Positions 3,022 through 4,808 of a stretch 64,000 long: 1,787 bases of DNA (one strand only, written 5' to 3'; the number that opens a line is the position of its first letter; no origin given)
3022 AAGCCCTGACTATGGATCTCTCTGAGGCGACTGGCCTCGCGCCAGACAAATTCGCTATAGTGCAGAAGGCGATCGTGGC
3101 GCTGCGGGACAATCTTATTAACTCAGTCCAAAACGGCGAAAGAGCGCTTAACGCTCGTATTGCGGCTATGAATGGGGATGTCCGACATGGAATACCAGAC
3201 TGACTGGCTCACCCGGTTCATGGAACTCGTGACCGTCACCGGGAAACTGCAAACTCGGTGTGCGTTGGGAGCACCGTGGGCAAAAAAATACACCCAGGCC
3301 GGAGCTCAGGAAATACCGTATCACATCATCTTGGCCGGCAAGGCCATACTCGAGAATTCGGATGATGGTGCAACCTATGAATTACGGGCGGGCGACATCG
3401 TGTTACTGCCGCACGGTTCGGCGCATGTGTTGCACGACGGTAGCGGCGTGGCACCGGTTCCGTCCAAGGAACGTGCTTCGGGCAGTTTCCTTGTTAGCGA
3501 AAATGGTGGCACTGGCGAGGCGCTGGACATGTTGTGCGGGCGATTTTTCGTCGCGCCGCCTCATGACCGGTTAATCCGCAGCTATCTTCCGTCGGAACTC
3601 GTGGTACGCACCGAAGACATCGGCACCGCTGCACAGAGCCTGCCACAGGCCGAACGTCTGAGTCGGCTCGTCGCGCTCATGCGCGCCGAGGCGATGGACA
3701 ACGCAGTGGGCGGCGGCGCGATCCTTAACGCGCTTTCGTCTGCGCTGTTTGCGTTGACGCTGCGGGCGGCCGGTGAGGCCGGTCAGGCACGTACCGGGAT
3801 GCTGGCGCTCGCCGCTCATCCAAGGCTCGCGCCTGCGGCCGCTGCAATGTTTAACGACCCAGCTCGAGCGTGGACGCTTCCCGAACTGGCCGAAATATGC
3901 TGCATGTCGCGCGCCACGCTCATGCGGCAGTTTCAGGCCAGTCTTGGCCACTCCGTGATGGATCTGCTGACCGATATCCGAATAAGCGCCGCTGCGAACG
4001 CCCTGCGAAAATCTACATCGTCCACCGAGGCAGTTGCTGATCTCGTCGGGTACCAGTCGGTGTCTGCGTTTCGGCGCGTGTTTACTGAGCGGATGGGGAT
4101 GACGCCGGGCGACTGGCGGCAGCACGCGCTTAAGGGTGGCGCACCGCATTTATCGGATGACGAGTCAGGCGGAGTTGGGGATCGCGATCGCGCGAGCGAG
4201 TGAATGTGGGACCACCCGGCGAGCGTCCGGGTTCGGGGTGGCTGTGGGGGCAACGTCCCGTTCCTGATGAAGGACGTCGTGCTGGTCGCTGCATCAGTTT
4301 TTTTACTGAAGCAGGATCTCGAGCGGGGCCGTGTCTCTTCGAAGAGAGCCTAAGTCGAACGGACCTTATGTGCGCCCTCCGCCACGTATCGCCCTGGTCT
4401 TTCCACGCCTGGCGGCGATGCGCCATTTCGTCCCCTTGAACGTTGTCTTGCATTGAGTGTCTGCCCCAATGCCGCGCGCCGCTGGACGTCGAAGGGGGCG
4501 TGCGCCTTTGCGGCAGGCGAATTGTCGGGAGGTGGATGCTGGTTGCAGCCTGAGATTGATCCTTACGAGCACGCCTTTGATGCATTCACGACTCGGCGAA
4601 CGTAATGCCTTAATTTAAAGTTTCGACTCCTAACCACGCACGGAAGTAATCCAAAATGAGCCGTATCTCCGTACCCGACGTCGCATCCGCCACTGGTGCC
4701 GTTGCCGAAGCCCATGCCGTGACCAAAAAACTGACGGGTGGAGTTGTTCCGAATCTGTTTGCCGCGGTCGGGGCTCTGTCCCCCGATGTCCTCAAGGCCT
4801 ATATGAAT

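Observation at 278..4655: Triplicated 106-nt upstream cassette with 21-bp-spaced TTGATCC direct repeats links two ohr paralogs and an ahpD-like/RND operon to one unidentified input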

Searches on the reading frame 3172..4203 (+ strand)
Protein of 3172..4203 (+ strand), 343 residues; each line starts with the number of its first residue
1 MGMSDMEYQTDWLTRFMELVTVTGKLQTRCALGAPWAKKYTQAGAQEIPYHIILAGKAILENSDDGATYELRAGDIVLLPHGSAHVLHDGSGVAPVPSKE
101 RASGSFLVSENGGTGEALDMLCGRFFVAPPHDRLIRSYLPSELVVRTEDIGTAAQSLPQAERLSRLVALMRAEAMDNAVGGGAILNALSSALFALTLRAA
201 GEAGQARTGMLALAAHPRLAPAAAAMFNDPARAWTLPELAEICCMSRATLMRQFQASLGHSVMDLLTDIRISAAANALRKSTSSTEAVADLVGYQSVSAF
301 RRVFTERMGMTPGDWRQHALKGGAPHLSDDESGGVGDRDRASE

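Call 15: search_protein_families(library=pfam, proteins=[window:3172-4203:+])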
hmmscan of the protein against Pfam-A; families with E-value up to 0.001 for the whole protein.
window:3172-4203:+ (343 aa): 4 families
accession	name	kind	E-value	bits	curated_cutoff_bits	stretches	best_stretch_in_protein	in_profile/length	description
PF12852.13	Cupin_6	-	8.3e-32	110.9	26.7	1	11-199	1-180/183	Cupin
PF12833.13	HTH_18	-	1.9e-18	66.9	33.6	1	239-317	1-79/80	Helix-turn-helix domain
PF00165.29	HTH_AraC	-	2.1e-13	50.4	26.6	1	286-317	12-42/42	Bacterial regulatory helix-turn-helix proteins, AraC family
PF05899.18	Cupin_3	-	0.00077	19.6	23.5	0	50-84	28-61/74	EutQ-like cupin domain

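Call 31: search_protein_families(library=ncbifam, proteins=[window:3172-4203:+], max_evalue=0.01)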
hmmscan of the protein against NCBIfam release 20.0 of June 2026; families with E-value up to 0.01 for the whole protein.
window:3172-4203:+ (343 aa): 33 families (the best 25 are shown)
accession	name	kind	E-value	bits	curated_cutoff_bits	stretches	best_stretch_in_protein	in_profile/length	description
NF040475.1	chlor_reg_RclR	equivalog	8.7e-36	123.7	400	2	155-318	115-278/284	reactive chlorine-specific transcriptional regulator RclR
NF006902.0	PRK09393.1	equivalog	4.5e-17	62.2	425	1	181-318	184-321/327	transcriptional regulator FtrA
NF007860.0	PRK10572.1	equivalog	7e-13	48.1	208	1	213-319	179-285/292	arabinose operon transcriptional regulator AraC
NF049968.1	QhpR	equivalog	4.1e-12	45.9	250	1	233-316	202-284/284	AraC-like transcriptional regulator QhpR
NF007243.0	PRK09685.1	equivalog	1.2e-10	41.4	199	1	148-319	137-302/303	transcriptional regulator FeaR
NF011732.0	PRK15185.1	equivalog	7.2e-10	38.7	354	1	226-314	215-302/309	transcriptional regulator HilD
NF010025.2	PRK13500.1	equivalog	1.2e-08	34.9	525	1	231-319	190-278/282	HTH-type transcriptional activator RhaR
NF007432.1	PRK09978.1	equivalog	1.6e-08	34.1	500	1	226-321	151-245/274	DNA-binding transcriptional regulator GadX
NF010026.0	PRK13501.1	equivalog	6.2e-08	32.1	363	1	231-321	190-280/290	HTH-type transcriptional activator RhaR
TIGR04094.1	adjacent_YSIRK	equivalog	7.3e-08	31.8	200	1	235-315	303-382/383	YSIRK-targeted surface antigen transcriptional regulator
NF050186.1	TransRegGliRPseudo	equivalog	8.3e-08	32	570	1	239-318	258-336/338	AraC family transcriptional regulator GliR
NF053784.1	TranRegCyprAlk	equivalog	1.1e-07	31.5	500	1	226-317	245-335/336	transcriptional regulator CypR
NF047455.1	TF_Staph_AryK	equivalog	1.3e-07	30.3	850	1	234-319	174-259/759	transcriptional regulator AryK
NF012144.2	ramA_TF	equivalog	2.9e-07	30.9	180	1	237-318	25-106/108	RamA family antibiotic efflux transcriptional regulator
NF049932.1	TranspRegBtr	equivalog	3.5e-07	29.1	900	1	234-315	181-262/531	bacillibactin transport transcriptional regulator Btr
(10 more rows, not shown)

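Call 48: find_homologous_proteins(query=window:3172-4203:+, max_evalue=1e-20)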
Query window:3172-4203:+ (343 aa): 2503 proteins with E <= 1e-20 among 8000 candidates; the best 120 are listed.
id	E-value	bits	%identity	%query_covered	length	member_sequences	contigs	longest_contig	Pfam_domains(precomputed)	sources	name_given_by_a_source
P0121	1.9e-218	742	100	99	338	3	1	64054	PF12833.14,PF12852.14,PF00165.30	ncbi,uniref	ncbi:MAG: AraC family transcriptional regulator [Paraburkholderia sp.]|uniref:cupin domain-containin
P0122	2.0e-199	680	91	100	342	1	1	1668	PF12833.14,PF12852.14,PF00165.30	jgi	jgi:AraC family transcriptional activator of mtrCDE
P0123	2.2e-198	676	91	99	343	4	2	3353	PF12833.14,PF12852.14,PF00165.30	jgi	jgi:AraC family transcriptional activator of mtrCDE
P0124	4.0e-198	676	90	100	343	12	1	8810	PF12833.14,PF12852.14,PF00165.30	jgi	jgi:AraC family transcriptional activator of mtrCDE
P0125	1.8e-196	670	89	97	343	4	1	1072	PF12833.14,PF12852.14,PF00165.30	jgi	jgi:AraC family transcriptional activator of mtrCDE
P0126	3.8e-196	669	91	99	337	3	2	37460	PF12833.14,PF12852.14,PF00165.30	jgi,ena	-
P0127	4.5e-189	646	86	99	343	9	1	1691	PF12833.14,PF12852.14,PF00165.30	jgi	jgi:AraC family transcriptional regulator, activator of mtrCDE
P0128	8.0e-189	645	86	99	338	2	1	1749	PF12833.14,PF12852.14,PF00165.30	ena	-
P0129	5.1e-188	642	85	100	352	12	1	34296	PF12833.14,PF12852.14,PF00165.30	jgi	jgi:AraC family transcriptional regulator, activator of mtrCDE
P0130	3.4e-187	640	86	99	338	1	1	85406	PF12833.14,PF12852.14,PF00165.30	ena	-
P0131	3.9e-187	639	86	98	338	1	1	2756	PF12833.14,PF12852.14,PF00165.30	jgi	-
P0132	7.8e-187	638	84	100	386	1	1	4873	PF12833.14,PF12852.14,PF00165.30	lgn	-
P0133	1.8e-186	637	84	100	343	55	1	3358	PF12833.14,PF12852.14,PF00165.30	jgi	jgi:AraC family transcriptional activator of mtrCDE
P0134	7.5e-184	629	85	98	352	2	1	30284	PF12833.14,PF12852.14,PF00165.30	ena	-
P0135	8.9e-184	628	85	98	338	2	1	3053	PF12833.14,PF12852.14,PF00165.30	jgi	jgi:AraC family transcriptional regulator, activator of mtrCDE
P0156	9.5e-160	549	81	91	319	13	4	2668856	PF12833.14,PF12852.14,PF00165.30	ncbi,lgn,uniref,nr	ncbi:cupin domain-containing protein [Paraburkholderia azotifigens]|uniref:AraC family transcription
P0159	6.8e-154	530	76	92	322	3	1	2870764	PF12833.14,PF12852.14,PF00165.30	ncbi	ncbi:AraC family transcriptional regulator, activator of mtrCDE [Pararobbsia alpina]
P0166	2.4e-126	440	64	92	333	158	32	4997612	PF12833.14,PF12852.14,PF00165.30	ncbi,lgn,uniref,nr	ncbi:cupin domain-containing protein [Burkholderia cepacia]|uniref:Cupin domain-containing protein n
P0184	4.7e-120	419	61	90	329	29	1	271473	PF12833.14,PF12852.14,PF00165.30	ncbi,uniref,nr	ncbi:AraC family transcriptional regulator [Achromobacter spanius]|uniref:AraC family transcriptiona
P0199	3.4e-119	416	62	92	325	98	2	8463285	PF12833.14,PF12852.14,PF00165.30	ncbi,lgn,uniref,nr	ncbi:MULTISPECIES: AraC family transcriptional regulator [unclassified Bradyrhizobium]|uniref:AraC f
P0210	5.2e-119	416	60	92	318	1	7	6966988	PF12833.14,PF12852.14,PF00165.30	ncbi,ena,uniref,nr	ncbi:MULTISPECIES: AraC family transcriptional regulator [unclassified Pseudomonas]|uniref:AraC fami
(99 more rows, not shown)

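Call 49: find_encoding_contigs(protein=P0166, flank=4000, max_places=1)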
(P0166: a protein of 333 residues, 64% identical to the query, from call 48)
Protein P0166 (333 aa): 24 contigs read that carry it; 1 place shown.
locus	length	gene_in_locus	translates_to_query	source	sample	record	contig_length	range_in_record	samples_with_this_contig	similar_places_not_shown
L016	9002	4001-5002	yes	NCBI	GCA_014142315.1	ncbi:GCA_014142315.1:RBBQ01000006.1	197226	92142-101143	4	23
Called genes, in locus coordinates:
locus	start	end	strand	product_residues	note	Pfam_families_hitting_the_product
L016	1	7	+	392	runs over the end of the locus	PF21783:YNCE, PF22494:choice_anch_I (faint), PF10282:Lactonase (faint)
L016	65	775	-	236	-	PF00072:Response_reg, PF00486:Trans_reg_C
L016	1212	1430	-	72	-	-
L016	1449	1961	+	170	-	PF04120:Iron_permease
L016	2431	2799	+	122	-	-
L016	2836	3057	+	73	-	-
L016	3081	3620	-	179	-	PF13302:Acetyltransf_3, PF00583:Acetyltransf_1 (weak)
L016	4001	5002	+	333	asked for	PF12852:Cupin_6, PF00165:HTH_AraC (faint), PF12833:HTH_18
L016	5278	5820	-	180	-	PF02627:CMD (weak)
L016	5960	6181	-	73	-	-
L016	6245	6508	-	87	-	PF00381:PTS-HPr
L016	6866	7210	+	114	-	PF08274:Zn_Ribbon_YjdM, PF03831:YjdM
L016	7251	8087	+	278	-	-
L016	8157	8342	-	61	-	PF19839:RHH_9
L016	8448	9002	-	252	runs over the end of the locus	PF06912:DUF1275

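Call 50: find_encoding_contigs(protein=P0159, flank=4000, max_places=1)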
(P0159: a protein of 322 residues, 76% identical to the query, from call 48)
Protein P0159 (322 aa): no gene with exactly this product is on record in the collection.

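Call 51: find_encoding_contigs(protein=P0210, flank=4000, max_places=1)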
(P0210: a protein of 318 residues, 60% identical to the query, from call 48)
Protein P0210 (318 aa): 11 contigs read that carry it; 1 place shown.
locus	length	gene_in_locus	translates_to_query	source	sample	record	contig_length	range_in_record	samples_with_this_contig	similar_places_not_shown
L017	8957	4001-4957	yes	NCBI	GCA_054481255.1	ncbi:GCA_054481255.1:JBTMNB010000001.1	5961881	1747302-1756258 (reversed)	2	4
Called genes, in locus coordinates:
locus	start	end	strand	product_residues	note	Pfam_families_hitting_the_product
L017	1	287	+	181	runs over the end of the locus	PF02627:CMD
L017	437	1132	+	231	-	PF02798:GST_N, PF13417:GST_N_3, PF13409:GST_N_2, PF00043:GST_C, PF13410:GST_C_2 (weak)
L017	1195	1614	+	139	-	PF07883:Cupin_2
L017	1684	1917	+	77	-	-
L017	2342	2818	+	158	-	PF01243:PNPOx_N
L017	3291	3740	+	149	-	PF00583:Acetyltransf_1, PF13673:Acetyltransf_10, PF13508:Acetyltransf_7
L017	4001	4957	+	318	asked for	PF12852:Cupin_6, PF12833:HTH_18, PF00165:HTH_AraC (weak)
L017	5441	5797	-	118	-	PF03692:CxxCxxCC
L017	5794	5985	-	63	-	-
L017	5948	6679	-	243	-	PF05717:TnpB_IS66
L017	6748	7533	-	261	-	PF11185:DUF2971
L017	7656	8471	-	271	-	-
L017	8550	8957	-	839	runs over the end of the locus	PF00270:DEAD, PF04851:ResIII, PF13307:Helicase_C_2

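Call 60: find_encoding_contigs(protein=P0184, flank=3000, max_places=1)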
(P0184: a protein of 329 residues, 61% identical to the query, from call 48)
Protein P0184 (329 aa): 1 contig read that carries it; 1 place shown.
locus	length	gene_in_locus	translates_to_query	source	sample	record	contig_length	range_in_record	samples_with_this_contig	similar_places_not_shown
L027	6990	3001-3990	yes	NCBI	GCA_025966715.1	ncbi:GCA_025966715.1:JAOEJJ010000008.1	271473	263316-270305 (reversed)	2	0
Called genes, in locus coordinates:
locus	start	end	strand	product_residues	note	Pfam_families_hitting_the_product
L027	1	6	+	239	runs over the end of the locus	PF19570:DUF6088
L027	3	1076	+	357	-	PF08843:AbiEii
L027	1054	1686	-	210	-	PF07336:ABATE, PF11706:zf-CGNR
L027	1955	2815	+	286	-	PF00561:Abhydrolase_1, PF12697:Abhydrolase_6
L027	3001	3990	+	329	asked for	PF12852:Cupin_6, PF12833:HTH_18, PF00165:HTH_AraC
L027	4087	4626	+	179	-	PF02627:CMD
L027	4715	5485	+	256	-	PF02129:Peptidase_S15 (faint), PF00561:Abhydrolase_1, PF12146:Hydrolase_4, PF12697:Abhydrolase_6, PF20408:Abhydrolase_11 (weak)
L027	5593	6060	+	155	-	PF12802:MarR_2, PF01047:MarR, PF13463:HTH_27 (weak)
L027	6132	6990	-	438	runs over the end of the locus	PF06609:TRI12 (weak), PF07690:MFS_1, PF00083:Sugar_tr, PF07690:MFS_1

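Call 61: find_encoding_contigs(protein=P0199, flank=3000, max_places=1)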
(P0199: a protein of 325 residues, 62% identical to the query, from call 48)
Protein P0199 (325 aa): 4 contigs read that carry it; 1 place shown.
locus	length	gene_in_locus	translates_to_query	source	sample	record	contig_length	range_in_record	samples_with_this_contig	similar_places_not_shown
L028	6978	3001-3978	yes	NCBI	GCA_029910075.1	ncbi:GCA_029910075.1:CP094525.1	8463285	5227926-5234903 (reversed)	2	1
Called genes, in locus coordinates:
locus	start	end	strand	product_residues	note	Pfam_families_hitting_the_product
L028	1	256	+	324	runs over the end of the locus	PF01965:DJ-1_PfpI, PF00165:HTH_AraC (faint), PF12833:HTH_18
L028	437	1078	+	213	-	PF01966:HD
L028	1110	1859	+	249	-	PF14512:TM1586_NiRdase (faint), PF00881:Nitroreductase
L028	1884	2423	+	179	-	PF16155:PnbB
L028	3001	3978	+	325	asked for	PF12852:Cupin_6, PF12833:HTH_18, PF00165:HTH_AraC (weak)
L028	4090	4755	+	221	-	PF00881:Nitroreductase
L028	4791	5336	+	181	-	PF02627:CMD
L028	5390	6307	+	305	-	PF08240:ADH_N, PF00107:ADH_zinc_N, PF13602:ADH_zinc_N_2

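Call 62: find_encoding_contigs(protein=P0156, flank=5000, max_places=1)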
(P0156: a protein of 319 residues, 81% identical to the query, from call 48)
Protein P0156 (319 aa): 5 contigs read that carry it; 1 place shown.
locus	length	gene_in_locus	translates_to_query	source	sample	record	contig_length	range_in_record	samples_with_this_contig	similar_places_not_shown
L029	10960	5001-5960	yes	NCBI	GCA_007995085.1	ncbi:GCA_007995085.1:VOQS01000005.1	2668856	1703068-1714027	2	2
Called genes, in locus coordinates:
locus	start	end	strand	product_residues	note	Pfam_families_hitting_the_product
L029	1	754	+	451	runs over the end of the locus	PF00083:Sugar_tr (faint), PF07690:MFS_1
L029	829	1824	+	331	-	PF00389:2-Hacid_dh, PF02826:2-Hacid_dh_C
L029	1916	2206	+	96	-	PF11154:DUF2934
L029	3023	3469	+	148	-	PF02566:OsmC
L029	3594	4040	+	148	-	PF02566:OsmC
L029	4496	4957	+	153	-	PF22381:Staph_reg_Sar_Rot, PF01047:MarR, PF12802:MarR_2 (weak)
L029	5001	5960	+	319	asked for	PF12852:Cupin_6, PF12833:HTH_18, PF00165:HTH_AraC (weak)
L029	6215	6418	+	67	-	PF11174:DUF2970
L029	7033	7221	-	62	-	-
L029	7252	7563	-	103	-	-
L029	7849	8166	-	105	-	PF13591:MerR_2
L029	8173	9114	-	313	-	PF00226:DnaJ, PF01556:DnaJ_C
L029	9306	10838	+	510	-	PF00070:Pyr_redox (faint), PF00890:FAD_binding_2, PF01266:DAO, PF01593:Amino_oxidase, PF03486:HI0933_like (faint), PF07992:Pyr_redox_2 (faint), PF12831:FAD_oxidored (weak), PF13450:NAD_binding_8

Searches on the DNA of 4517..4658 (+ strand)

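Call 16: search_dna_similar(query=window:4517-4658:+, collection=plasmids, mode=distant, max_rows=40, max_evalue=0.01)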
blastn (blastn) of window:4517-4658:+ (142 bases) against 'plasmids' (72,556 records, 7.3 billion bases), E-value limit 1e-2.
Records with a match: 1; places in all: 1; records where one place covers at least 80% of the query: 0.
Best place of each record, by identity: 80-90% 1.
By first word of the organism name: Paraburkholderia 1.
By predicted mobility (MOB-suite, as given by PLSDB): mobilizable 1.
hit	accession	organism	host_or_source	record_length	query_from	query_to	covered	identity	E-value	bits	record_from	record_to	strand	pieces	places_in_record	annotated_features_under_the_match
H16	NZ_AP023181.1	Paraburkholderia sp. PGU19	Physopelta gutta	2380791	38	142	74%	81.1%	2e-18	99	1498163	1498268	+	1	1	none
